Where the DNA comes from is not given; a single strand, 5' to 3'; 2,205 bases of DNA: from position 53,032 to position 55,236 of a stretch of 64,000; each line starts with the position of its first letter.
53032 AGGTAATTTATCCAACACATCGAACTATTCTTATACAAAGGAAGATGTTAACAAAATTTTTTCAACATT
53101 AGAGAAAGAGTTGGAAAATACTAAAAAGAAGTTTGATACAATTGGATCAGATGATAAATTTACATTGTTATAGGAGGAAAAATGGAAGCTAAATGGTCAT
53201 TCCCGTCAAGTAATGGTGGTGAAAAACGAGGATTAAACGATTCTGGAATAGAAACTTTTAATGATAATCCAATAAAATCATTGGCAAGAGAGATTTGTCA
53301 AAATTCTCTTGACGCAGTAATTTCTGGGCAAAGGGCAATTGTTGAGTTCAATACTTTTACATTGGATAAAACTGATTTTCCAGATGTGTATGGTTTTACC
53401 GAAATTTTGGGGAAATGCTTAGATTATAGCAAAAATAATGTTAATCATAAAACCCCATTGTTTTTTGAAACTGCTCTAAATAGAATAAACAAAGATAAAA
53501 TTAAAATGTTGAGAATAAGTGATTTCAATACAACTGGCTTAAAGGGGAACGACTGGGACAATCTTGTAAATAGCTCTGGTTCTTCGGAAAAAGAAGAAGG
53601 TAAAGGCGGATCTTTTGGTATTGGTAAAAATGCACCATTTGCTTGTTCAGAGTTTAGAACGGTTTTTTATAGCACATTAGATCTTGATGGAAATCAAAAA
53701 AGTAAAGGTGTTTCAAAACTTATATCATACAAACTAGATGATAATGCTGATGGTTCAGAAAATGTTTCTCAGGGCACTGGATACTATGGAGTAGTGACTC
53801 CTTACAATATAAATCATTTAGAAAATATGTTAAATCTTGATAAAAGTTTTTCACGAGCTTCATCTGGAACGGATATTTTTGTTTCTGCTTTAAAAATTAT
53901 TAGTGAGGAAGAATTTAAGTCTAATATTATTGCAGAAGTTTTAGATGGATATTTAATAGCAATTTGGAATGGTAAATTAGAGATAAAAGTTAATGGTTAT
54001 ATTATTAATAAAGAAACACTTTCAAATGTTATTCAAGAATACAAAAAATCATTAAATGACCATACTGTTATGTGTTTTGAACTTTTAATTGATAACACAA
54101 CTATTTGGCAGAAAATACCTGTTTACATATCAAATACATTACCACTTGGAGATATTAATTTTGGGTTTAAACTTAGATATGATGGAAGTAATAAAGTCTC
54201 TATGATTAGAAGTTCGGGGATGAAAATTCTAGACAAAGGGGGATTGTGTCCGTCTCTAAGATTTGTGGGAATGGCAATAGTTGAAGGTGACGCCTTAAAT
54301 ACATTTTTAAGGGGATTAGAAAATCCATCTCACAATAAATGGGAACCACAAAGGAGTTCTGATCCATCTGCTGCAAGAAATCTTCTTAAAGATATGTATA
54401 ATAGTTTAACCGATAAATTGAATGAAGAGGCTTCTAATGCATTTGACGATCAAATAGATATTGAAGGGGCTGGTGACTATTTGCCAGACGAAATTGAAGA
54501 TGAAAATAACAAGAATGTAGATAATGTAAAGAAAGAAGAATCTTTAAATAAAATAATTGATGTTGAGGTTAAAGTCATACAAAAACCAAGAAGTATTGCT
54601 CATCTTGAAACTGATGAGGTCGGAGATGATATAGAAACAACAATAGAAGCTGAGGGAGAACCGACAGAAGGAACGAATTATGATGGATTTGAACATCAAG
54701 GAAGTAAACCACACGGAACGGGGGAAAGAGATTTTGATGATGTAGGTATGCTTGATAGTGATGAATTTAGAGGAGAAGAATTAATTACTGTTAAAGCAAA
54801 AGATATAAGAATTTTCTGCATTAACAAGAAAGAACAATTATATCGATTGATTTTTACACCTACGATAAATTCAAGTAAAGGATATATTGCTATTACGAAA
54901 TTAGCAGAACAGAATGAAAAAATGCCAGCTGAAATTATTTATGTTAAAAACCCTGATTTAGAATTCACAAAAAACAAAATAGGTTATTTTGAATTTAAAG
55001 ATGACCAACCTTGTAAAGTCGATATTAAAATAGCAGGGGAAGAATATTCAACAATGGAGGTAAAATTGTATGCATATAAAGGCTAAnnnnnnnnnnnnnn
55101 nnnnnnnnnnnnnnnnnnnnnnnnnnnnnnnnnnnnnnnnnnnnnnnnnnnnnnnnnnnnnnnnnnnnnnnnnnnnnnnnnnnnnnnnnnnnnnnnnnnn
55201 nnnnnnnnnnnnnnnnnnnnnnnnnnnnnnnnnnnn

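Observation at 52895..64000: Ten-gene coupled operon joining a MORC-like GHKL ATPase module and an SNF2 helicase to a split type III R-M pair: candidate undescribed composite defence system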

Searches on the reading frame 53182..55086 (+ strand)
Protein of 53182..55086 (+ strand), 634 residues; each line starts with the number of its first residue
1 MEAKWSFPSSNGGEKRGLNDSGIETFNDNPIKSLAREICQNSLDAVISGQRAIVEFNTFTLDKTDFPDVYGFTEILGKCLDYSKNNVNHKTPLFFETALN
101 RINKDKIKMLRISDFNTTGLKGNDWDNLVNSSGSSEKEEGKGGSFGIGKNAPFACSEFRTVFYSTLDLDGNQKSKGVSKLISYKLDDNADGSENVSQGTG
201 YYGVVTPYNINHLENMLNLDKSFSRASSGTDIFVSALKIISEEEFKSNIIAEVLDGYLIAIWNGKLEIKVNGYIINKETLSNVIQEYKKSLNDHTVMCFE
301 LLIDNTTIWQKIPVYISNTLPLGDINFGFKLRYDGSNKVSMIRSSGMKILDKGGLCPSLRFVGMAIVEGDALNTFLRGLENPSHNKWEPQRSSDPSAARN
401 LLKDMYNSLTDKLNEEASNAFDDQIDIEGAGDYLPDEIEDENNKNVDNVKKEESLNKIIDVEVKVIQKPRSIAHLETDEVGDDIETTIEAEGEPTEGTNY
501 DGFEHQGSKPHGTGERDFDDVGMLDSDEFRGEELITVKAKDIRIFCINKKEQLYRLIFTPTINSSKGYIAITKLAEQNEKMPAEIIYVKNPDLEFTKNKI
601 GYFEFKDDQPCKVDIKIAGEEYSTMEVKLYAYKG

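Call 5: search_protein_families(library=padloc, proteins=[window:53182-55086:+], max_evalue=0.01)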
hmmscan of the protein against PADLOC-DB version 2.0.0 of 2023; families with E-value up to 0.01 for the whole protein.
window:53182-55086:+ (634 aa): 1 family
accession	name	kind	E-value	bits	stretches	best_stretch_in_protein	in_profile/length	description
PDLC04582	PDC-M33A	-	8.1e-181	600.9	1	1-631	1-625/627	-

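Call 6: search_protein_families(library=pfam, proteins=[window:53182-55086:+], max_evalue=0.01)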
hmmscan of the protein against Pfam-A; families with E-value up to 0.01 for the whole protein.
window:53182-55086:+ (634 aa): 0 families

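Call 7: search_protein_families(library=ncbifam, proteins=[window:53182-55086:+], max_evalue=0.01)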
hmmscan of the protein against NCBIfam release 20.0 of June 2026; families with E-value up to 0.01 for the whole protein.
window:53182-55086:+ (634 aa): 0 families

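Call 28: search_solved_structures(query=A3, max_evalue=1, show_alignments=2)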
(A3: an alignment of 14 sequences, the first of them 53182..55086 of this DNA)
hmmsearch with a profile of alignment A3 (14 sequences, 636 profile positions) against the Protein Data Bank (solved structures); distinct sequences matched with E-value up to 1: 1.
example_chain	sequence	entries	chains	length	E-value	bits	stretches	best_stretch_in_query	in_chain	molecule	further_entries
6ems_A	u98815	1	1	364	0.46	12.1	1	369-422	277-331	tRNA (guanine(9)-/adenine(9)-N1)-methyltransferase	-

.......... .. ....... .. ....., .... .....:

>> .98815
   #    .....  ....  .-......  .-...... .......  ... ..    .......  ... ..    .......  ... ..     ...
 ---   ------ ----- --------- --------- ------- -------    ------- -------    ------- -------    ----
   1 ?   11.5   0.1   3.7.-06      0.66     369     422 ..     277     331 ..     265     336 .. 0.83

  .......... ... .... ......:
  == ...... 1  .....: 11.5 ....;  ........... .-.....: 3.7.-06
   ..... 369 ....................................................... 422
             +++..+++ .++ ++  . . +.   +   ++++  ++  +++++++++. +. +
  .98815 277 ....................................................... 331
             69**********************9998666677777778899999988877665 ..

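Call 32: search_protein_families(library=pfam, alignment_id=A3, max_evalue=5)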
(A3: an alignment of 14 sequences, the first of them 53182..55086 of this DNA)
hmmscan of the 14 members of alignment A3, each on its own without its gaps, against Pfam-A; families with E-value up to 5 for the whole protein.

A. member 1, window:53182-55086:+ (634 aa): 1 family
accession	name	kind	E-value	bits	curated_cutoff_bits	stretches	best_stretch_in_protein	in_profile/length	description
PF17363.7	DUF5388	-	0.094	13.6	26.1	1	397-427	28-58/64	Family of unknown function (DUF5388)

B. families by the number of members that match (of 14 scanned): 11 families
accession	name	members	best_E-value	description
PF17363.7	DUF5388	2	0.054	Family of unknown function (DUF5388)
PF01941.24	AdoMet_Synthase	1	0.0022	S-adenosylmethionine synthetase (AdoMet synthetase)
PF00078.32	RVT_1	1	0.018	Reverse transcriptase (RNA-dependent DNA polymerase)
PF18880.5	UDI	1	0.07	Uracil-DNA glycosylase inhibitor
PF11325.14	DUF3127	1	0.13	Domain of unknown function (DUF3127)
PF22326.1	MMS21_N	1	0.17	E3 SUMO-protein ligase MMS21, N-terminal domain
PF03405.20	FA_desaturase_2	1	0.27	Fatty acid desaturase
PF07172.16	GRP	1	0.49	Glycine rich protein family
PF17282.7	DUF5347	1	1.3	Family of unknown function (DUF5347)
PF05887.16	Trypan_PARP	1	1.7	Procyclic acidic repetitive protein (PARP)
PF25242.1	Ubiquitin_UBP8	1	1.9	UBP8-like, ubiquitin-like domain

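Call 33: find_homologous_proteins(query=window:53182-55086:+, max_evalue=0.001)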
Query window:53182-55086:+ (634 aa): 3164 proteins with E <= 0.001 among 8000 candidates; the best 120 are listed.
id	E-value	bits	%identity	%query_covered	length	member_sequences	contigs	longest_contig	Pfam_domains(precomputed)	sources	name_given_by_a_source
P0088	0.0e+0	1406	98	100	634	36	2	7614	-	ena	-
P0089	0.0e+0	1091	75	100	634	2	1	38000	-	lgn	-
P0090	0.0e+0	1084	74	100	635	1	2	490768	-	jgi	-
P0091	0.0e+0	1080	74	100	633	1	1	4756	-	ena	-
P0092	0.0e+0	1074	75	100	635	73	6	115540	-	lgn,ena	-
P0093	0.0e+0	1058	73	100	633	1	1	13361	-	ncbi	-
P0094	0.0e+0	1056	72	100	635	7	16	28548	-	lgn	-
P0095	0.0e+0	1054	73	100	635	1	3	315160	-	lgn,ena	-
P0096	0.0e+0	1054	72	100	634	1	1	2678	-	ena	-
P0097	0.0e+0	1048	72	100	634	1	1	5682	-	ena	-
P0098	0.0e+0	1041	71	100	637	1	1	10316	-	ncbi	-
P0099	0.0e+0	1022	70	100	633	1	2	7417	-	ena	-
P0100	3.8e-293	992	69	100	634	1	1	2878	-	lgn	-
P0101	5.8e-290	981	68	100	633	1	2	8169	-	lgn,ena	-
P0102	1.1e-273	928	66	100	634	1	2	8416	-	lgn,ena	-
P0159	6.2e-118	413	38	100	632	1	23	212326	-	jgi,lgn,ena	jgi:hypothetical protein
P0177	2.7e-114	401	36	100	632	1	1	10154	-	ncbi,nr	ncbi:MAG: hypothetical protein PHG06_13455 [Parabacteroides sp.]|nr:hypothetical protein [Parabacter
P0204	2.2e-112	395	36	99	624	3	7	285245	-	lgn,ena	-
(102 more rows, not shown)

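Call 34: find_encoding_contigs(protein=P0159, flank=10000, max_places=4)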
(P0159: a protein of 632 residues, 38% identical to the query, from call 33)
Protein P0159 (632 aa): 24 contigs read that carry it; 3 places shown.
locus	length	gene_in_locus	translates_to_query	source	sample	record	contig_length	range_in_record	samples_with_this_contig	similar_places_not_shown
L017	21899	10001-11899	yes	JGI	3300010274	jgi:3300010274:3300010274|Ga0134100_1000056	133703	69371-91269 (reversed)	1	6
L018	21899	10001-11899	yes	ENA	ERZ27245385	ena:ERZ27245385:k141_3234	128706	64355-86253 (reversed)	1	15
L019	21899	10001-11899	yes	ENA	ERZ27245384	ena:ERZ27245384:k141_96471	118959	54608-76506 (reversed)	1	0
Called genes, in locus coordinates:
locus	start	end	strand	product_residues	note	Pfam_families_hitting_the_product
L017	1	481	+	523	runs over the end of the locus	PF12673:SipL, PF01476:LysM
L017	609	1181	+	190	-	-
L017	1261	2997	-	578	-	PF00239:Resolvase, PF07508:Recombinase, PF13408:Zn_ribbon_recom, PF14287:DUF4368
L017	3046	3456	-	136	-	-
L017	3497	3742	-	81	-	-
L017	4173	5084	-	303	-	PF13481:AAA_25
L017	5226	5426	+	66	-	-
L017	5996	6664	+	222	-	-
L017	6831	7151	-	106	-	-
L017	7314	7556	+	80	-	PF12728:HTH_17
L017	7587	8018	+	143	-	PF03852:Vsr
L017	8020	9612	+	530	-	PF00145:DNA_methylase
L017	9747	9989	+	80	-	-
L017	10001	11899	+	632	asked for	-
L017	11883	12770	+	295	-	-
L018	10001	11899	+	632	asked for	-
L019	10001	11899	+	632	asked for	-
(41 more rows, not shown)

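Call 35: find_encoding_contigs(protein=P0204, flank=10000, max_places=3)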
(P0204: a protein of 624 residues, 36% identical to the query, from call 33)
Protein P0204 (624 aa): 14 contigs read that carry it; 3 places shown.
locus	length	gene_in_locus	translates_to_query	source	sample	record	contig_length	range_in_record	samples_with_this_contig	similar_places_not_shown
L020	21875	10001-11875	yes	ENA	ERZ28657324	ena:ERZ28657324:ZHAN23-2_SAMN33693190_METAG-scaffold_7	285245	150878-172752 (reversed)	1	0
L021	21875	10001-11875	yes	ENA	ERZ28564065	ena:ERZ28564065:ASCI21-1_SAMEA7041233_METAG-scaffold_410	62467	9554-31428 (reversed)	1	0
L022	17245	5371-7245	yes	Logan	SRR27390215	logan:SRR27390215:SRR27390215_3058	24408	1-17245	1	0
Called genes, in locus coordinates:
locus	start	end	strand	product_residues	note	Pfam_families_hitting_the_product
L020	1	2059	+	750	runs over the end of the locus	PF02901:PFL-like, PF01228:Gly_radical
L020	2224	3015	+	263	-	-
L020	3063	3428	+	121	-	-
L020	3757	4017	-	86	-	-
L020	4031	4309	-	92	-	PF15535:Ntox37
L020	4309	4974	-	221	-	PF14386:DUF4417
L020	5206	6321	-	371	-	PF13175:AAA_15 (faint), PF02463:SMC_N (weak), PF13304:AAA_21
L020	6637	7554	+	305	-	PF02661:Fic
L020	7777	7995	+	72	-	PF12728:HTH_17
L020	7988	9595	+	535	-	PF00145:DNA_methylase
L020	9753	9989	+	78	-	-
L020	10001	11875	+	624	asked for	-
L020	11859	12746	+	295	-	-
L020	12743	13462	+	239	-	PF19866:DUF6339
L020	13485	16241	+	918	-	PF04545:Sigma70_r4 (faint)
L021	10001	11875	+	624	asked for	-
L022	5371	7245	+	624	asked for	-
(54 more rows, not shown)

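Call 37: find_encoding_contigs(protein=P0177, flank=10000, max_places=2)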
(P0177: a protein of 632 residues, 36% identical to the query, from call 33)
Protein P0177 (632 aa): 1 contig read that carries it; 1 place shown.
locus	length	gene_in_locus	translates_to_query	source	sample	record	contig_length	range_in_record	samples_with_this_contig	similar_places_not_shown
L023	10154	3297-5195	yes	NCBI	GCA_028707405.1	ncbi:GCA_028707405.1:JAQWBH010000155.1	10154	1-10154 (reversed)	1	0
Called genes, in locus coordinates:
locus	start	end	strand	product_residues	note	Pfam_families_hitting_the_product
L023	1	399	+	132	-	PF02371:Transposase_20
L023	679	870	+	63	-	PF12728:HTH_17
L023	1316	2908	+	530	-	PF00145:DNA_methylase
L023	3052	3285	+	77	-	-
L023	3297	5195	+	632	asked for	-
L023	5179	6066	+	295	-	-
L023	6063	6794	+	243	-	PF19866:DUF6339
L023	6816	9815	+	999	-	PF03118:RNA_pol_A_CTD, PF04545:Sigma70_r4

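Call 44: find_related_loci(query=A6, collection=metagenome_contigs, flank=10000)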
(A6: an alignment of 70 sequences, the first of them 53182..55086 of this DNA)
Query A6 (634 aa) in metagenome_contigs; peptide patterns used: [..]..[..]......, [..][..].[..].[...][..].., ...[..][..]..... (x = any residue, [..] = any of these).
600 stretches matched a pattern (row limit reached: there are more); 525 encode a relative of the query (tblastn E <= 1e-3); the best 80 are kept; 80 distinct loci.
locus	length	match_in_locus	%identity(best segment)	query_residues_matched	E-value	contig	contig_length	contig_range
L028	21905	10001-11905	74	1-634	0e+0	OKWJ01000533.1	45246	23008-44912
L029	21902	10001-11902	51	3-634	0e+0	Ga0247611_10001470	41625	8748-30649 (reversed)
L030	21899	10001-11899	50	3-633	0e+0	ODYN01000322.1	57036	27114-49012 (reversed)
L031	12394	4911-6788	38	4-633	7e-121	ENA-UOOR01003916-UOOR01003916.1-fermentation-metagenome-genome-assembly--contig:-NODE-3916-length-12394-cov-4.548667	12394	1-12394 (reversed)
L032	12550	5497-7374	38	4-633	2e-120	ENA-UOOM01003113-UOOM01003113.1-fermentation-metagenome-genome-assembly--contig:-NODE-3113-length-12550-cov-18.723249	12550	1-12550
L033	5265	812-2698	38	1-633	4e-118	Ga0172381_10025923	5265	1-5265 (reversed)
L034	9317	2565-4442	37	4-633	5e-116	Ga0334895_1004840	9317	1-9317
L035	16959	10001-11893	36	4-634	4e-116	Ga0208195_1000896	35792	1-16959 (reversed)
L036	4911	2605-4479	37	2-633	1e-115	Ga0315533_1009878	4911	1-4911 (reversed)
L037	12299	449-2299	36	3-631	7e-114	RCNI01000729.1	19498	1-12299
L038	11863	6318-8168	36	4-631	9e-112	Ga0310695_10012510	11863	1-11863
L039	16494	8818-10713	36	4-634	1e-111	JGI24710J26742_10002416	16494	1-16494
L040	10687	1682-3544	36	4-633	8e-111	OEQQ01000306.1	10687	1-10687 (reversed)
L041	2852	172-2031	36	4-633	1e-114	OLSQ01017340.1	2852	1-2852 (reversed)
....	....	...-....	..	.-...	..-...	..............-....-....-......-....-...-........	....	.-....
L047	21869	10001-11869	34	3-633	1e-106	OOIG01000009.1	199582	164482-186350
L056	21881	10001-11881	35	5-631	3e-105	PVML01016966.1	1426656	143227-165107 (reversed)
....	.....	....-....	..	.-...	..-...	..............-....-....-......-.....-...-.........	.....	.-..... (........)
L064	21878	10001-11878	35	1-631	2e-103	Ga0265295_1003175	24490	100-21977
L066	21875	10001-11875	35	4-630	2e-103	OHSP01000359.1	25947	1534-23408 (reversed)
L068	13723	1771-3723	34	1-633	2e-102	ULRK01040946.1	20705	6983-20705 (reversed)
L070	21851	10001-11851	34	1-631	5e-102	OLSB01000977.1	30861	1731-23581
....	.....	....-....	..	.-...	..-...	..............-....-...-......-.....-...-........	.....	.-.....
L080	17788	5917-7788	35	5-633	3e-101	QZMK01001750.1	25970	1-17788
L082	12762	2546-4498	34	1-632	3e-101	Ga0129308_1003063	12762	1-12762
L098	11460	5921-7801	34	1-631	1e-99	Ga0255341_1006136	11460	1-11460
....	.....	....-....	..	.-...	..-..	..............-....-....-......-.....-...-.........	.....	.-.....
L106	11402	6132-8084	33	1-632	3e-97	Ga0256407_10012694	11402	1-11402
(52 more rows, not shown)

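Call 46: predict_structure(alignment_id=A6)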
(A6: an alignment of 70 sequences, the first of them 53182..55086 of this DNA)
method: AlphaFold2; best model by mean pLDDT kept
length: 634 residues; sequences in the alignment: 70
mean_pLDDT: 78.5   pTM: 0.62
mean pLDDT of the five models: 78.5, 77.3, 77.0, 77.0, 75.7
residues with pLDDT >= 90: 221; 70-90: 263; 50-70: 60; < 50: 90
segments of 3 or more residues with pLDDT < 50: 132-147, 422-483, 509-515
pLDDT, mean of each block of 10 residues (from residue 1): 85 79 78 89 87 95 94 94 86 93 94 90 73 44 49 91 91 92 89 88 89 91 90 91 91 95 95 94 92 92 89 84 92 89 91 84 92 87 83 88 92 82 45 38 34 35 32 39 57 54 52 49 57 65 82 87 82 74 86 85 84 85 75 58
secondary structure, 60 per line:
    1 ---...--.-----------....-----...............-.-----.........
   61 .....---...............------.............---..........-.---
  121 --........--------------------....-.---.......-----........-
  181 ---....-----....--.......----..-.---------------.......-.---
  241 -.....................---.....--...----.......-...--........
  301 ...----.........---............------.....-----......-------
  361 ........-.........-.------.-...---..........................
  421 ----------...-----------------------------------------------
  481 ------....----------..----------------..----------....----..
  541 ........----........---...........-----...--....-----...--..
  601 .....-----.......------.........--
elements in order: E4-6 H21-24 H30-44 E52-62 H69-83 H90-102 E106-115 H123-130 H151-154 E160-166 E172-179 E184-187 E193-196 E199-205 E229-235 H242-262 E266-270 E273-275 H280-286 H293-303 E308-316 E320-331 E338-342 E348-353 E361-368 H370-378 H395-420 E487-490 E531-534 E539-548 E553-560 E564-574 E580-582 E585-588 E594-596 E599-605 E611-617 E624-632
